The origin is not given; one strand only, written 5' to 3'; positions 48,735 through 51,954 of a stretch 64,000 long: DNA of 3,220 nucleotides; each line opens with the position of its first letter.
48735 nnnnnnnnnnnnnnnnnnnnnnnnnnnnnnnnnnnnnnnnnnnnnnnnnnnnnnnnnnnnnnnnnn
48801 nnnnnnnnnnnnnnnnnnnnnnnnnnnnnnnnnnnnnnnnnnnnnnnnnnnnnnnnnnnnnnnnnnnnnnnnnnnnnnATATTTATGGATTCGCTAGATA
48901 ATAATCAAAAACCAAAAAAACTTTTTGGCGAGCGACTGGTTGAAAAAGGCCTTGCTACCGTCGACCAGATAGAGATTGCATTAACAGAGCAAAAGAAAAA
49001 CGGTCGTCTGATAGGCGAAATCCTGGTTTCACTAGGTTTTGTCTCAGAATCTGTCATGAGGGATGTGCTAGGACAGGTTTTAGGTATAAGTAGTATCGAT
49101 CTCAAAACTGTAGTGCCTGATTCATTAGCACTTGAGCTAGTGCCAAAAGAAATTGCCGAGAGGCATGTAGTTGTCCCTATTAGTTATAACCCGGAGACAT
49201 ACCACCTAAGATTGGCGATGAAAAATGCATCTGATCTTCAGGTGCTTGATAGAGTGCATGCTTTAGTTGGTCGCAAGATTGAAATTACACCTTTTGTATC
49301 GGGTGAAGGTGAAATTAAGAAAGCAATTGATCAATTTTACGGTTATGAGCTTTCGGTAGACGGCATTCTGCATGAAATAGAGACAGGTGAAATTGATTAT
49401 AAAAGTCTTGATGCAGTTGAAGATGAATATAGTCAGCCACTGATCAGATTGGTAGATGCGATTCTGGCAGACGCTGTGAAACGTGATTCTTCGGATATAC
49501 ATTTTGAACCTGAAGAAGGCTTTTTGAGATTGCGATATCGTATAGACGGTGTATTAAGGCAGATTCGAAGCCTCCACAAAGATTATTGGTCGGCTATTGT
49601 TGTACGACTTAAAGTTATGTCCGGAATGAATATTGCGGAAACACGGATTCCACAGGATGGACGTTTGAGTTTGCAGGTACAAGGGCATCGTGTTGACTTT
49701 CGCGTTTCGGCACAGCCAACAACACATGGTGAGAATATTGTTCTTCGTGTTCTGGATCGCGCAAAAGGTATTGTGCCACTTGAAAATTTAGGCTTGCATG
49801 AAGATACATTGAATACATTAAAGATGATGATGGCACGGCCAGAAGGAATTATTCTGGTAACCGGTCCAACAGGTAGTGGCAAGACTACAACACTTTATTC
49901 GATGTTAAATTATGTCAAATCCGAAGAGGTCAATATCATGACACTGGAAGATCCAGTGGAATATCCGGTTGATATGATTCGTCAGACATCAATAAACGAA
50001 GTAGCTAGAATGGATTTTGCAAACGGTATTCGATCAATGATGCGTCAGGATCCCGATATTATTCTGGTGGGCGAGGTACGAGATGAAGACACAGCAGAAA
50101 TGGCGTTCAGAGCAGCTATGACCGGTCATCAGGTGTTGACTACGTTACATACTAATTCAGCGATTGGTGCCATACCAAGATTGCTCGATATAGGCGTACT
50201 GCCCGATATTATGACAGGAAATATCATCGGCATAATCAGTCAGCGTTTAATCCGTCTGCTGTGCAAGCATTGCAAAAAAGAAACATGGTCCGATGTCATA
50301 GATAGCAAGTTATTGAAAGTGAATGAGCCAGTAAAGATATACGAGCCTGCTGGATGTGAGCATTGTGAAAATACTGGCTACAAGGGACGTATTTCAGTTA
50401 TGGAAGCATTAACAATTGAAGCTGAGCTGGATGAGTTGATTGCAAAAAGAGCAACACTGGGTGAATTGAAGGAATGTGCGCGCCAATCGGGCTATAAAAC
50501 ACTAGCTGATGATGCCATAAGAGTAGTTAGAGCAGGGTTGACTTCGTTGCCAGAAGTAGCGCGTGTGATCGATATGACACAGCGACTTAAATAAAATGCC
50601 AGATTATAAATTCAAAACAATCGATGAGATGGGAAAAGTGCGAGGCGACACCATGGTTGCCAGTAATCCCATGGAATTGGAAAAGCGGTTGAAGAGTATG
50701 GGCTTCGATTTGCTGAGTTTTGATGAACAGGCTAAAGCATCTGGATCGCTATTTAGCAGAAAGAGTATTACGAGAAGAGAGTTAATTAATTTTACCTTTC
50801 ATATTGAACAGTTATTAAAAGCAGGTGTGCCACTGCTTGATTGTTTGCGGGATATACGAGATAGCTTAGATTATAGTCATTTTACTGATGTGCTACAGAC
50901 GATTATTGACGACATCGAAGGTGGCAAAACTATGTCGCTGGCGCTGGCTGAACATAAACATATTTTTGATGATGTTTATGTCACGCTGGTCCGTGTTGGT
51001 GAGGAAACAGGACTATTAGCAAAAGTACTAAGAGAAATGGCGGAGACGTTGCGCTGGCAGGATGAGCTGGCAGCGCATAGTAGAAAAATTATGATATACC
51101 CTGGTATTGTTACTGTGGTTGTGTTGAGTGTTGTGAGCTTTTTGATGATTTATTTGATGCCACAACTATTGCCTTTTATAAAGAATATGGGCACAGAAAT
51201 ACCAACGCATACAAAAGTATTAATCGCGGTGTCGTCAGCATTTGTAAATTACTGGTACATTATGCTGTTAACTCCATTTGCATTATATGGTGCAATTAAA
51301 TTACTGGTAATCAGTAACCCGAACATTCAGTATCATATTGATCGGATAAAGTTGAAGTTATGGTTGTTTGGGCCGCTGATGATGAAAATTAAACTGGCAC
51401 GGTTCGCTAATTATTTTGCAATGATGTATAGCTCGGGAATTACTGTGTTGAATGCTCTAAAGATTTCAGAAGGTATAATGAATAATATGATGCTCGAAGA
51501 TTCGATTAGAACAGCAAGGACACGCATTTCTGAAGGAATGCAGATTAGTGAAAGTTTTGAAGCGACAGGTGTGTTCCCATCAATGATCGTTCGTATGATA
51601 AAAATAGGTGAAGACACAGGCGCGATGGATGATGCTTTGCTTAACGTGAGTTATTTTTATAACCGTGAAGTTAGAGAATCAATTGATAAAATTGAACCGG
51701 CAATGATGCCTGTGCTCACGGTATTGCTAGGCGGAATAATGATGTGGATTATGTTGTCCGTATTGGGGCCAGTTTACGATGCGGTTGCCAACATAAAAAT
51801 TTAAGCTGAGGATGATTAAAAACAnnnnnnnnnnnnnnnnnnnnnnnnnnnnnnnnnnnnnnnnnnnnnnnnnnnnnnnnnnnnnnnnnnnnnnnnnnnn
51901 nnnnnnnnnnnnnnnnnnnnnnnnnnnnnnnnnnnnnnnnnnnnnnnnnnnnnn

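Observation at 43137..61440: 18-kb non-canonical type IV filament locus mixing MSHA-like and T2SS-like parts, with its own sigma54 circuit and an embedded ABC transporter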

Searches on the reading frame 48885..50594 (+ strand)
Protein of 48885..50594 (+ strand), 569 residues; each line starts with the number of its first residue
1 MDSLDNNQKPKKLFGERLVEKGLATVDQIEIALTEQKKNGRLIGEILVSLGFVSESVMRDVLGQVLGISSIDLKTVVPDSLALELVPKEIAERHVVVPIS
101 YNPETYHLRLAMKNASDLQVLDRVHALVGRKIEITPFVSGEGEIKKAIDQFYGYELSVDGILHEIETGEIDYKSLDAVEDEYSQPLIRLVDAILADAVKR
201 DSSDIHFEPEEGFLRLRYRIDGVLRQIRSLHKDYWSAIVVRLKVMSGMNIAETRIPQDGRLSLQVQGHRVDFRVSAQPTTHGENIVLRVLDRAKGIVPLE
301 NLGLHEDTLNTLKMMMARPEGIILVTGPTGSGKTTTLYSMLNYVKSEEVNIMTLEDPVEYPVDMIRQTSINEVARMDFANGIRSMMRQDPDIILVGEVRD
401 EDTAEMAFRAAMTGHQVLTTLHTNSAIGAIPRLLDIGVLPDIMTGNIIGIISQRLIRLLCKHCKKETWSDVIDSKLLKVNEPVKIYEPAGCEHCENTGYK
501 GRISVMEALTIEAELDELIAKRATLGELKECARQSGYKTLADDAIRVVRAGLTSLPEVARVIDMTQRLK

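Call 4: search_protein_families(library=ncbifam, proteins=[window:48885-50594:+], max_evalue=0.01)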
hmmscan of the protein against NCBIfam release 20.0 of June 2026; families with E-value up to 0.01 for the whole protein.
window:48885-50594:+ (569 aa): 26 families (the best 25 are shown)
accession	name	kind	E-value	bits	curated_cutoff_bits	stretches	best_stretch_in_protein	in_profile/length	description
TIGR02533.1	type_II_gspE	equivalog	2.9e-154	514.3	630.25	1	86-561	4-485/486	type II secretion system ATPase GspE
TIGR02538.1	type_IV_pilB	equivalog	5.5e-151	504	675.65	1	15-562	3-562/564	type IV-A pilus assembly ATPase PilB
NF007755.0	PRK10436.1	equivalog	1.6e-129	432.6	617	1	90-566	13-463/465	type II secretion system protein GspE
NF053534.1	T4PilAsmATPsTfpB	equivalog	1.2e-126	423.5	850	1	88-562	99-582/584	type IV pilus assembly ATPase TfpB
NF041000.1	ATPase_ComGA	equivalog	1.5e-75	253.7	300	1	192-457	2-266/267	competence type IV pilus ATPase ComGA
TIGR01420.1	pilT_fam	subfamily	5.1e-54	183.8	319.1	1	191-457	3-269/343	PilT/PilU family type 4a pilus ATPase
TIGR02525.1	plasmid_TraJ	equivalog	5.6e-28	98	368.3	1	258-436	89-272/372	plasmid transfer ATPase TraJ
TIGR02524.1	dot_icm_DotB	equivalog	1.4e-22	80.4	463.3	1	315-435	129-258/358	Dot/Icm type IV secretion system ATPase DotB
NF058587.1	archaellum_moto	equivalog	2.5e-21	76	550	1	266-433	220-393/527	archaellum flagellar ATPase motor FlaI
TIGR03819.1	heli_sec_ATPase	hypoth_equivalog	8.9e-17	61.3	373.15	1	237-438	98-302/340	TadA family conjugal transfer-associated ATPase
NF053729.1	c-di-GMP_motif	domain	2.8e-16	59.1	38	1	14-63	2-51/53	cyclic di-GMP-binding domain-containing protein, MshE-related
TIGR02782.1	TrbB_P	equivalog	2.5e-14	53.3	304.55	1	322-433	138-252/303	P-type conjugative transfer ATPase TrbB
TIGR02788.1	VirB11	equivalog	1.7e-13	50.3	249.95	1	312-434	137-263/308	P-type DNA transfer ATPase VirB11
NF010407.0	PRK13833.1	subfamily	3.3e-13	49.7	499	1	322-434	146-260/323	conjugal transfer protein TrbB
NF053672.1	bindosome_BasE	exception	5.8e-11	41.8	1000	1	266-434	215-389/512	bindosome assembly system ATPase subunit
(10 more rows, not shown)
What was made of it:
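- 48885..50594 (+): Extension ATPase with an N-terminal MshEN c-di-GMP-binding domain. NF053729 c-di-GMP motif 59 bits, cutoff 38 (call 4).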

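Call 6: search_protein_families(library=pfam, proteins=[window:48885-50594:+], max_evalue=0.1)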
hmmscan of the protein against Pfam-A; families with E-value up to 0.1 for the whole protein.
window:48885-50594:+ (569 aa): 24 families
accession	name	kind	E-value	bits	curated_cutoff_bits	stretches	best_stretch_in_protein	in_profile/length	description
PF00437.27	T2SSE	-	1.1e-129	432.8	24.9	1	181-560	3-370/370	Type II/IV secretion system protein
PF05157.20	MshEN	-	1.3e-14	54.4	23.1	1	66-157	1-89/90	MshEN domain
PF13401.12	AAA_22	-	0.00035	21.3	27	1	319-356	4-41/130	AAA domain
PF20720.3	nSTAND3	-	0.0007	19.8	27.2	1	319-358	16-55/155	Novel STAND NTPase 3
PF13191.12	AAA_16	-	0.00074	20.5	32.6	1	317-360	22-63/167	AAA ATPase domain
PF13173.12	AAA_14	-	0.00099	19.6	27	1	321-366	3-43/129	AAA domain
PF13555.12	AAA_29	-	0.0012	19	27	1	308-337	11-39/61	P-loop containing region of AAA domain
PF13086.12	AAA_11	-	0.0027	18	27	1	306-346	4-43/257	AAA domain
PF25199.1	nSTAND_NTPase5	-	0.0032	17.7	34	1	317-355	38-77/145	Novel STAND NTPase 5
PF12775.13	AAA_7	-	0.0052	16.8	25.8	1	315-354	28-67/181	P-loop containing dynein motor region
PF13245.12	AAA_19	-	0.0059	17.2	25.1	1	316-348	7-39/134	AAA domain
PF00448.28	SRP54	-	0.0084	16.2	22.7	1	322-352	3-33/196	SRP54-type protein, GTPase domain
PF13476.12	AAA_23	-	0.01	16.9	27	1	320-337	19-36/201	AAA domain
PF13604.12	AAA_30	-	0.011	15.9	27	1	311-352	9-50/191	AAA domain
PF03266.21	NTPase_1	-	0.02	15.2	23.9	1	323-351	2-30/168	NTPase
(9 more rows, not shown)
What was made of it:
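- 48885..50594 (+): T2SSE 433 bits and MshEN 54 bits (call 6).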

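Call 28: search_solved_structures(query=window:48885-50594:+, max_evalue=1e-20)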
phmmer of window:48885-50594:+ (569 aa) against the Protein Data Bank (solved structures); distinct sequences matched with E-value up to 1e-20: 22.
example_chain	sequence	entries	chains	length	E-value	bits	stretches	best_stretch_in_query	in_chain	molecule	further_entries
6f8l_G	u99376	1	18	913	4.4e-129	434.9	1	12-565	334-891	Type IV pilus assembly protein PilF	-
3jc8_Ba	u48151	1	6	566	2e-116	393.1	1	14-559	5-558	Type IV-A pilus assembly ATPase PilB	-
6olj_C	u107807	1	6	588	8.3e-114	384.5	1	13-561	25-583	Type IV pilus biogenesis ATPase PilB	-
5tsg_B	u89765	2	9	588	1.1e-113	384.2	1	13-561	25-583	Type IV pilus biogenesis ATPase PilB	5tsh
5zfr_A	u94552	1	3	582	1.2e-112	380.7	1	13-561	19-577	Type IV pilus biogenesis ATPase PilB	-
4ksr_A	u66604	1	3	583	2.2e-107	363.3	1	175-562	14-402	Type II secretion system protein E, Hemolysin-coregulated protein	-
4kss_A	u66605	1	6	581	2.5e-107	363.1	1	175-562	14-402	Type II secretion system protein E, hemolysin-coregulated protein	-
1p9r_A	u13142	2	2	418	3.8e-107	362.5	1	175-560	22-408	General secretion pathway protein E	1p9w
4pht_A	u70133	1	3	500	5.1e-105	355.5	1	175-562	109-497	General secretory pathway protein E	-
6ejf_A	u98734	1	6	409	4.9e-97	329.2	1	189-565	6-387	Type IV pilus assembly protein PilF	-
5oiu_A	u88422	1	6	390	8.1e-97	328.4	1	188-561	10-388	Type IV pilus assembly protein PilF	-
5it5_F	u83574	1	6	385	1e-96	328.1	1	189-561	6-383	ATP binding motif-containing protein PilF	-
8dze_A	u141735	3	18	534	9e-35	123.7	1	293-521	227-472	BfpD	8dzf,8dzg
3jvu_A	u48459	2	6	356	2.1e-33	119.2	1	192-456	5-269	Twitching mobility protein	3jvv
2ewv_A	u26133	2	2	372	5.1e-33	117.9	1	193-456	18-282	twitching motility protein PilT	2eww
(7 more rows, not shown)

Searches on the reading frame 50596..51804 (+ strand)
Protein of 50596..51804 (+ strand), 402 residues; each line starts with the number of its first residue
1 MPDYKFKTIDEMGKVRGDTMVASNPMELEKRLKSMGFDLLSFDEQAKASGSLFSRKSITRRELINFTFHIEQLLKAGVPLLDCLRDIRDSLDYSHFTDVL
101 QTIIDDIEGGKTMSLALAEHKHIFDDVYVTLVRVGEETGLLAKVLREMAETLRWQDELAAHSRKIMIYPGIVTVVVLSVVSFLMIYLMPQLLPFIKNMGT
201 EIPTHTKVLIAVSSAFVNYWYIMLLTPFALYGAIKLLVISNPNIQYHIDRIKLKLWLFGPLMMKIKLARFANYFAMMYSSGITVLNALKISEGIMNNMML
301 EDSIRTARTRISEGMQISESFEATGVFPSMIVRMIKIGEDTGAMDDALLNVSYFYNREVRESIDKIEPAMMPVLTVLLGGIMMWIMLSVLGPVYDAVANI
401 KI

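Call 4: search_protein_families(library=ncbifam, proteins=[window:50596-51804:+], max_evalue=0.01)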
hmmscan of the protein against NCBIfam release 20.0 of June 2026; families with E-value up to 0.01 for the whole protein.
window:50596-51804:+ (402 aa): 6 families
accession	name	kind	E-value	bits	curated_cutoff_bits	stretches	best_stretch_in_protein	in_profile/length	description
TIGR02120.1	GspF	equivalog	1.3e-87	294.6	424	1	4-395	1-396/401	type II secretion system inner membrane protein GspF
NF052606.1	T4PiliAsmPilCMyx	equivalog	7.5e-77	258.9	700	1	3-401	21-419/419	type IV pilus assembly protein PilC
NF052607.1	T4PiliAsmPilCThrm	equivalog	2.9e-75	253.9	700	1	1-398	1-402/406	type IV pilus assembly protein PilC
NF047826.1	T3SSXpsF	equivalog_domain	2.5e-61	207.7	650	1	1-398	1-402/405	type II secretion system protein XpsF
NF007861.0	PRK10573.1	equivalog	1.9e-56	191.9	401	1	4-394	7-392/401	protein transport protein HofC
NF041012.2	T4P_ComGB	equivalog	4.4e-34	118.3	240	1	64-396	4-330/332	competence type IV pilus assembly protein ComGB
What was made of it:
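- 50596..51804 (+): Inner-membrane platform protein (MshG/PilC/GspF family). GspF 295 bits, cutoff 424 (call 4).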

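Call 7: search_protein_families(library=pfam, proteins=[window:50596-51804:+], max_evalue=0.1)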
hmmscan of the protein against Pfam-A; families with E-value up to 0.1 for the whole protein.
window:50596-51804:+ (402 aa): 1 family
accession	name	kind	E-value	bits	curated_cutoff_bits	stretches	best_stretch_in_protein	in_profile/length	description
PF00482.28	T2SSF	-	1.1e-47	161.5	25.2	2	73-189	8-125/125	Type II secretion system (T2SS), protein F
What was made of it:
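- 50596..51804 (+): Pfam T2SSF in two stretches, 161 bits (call 7).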
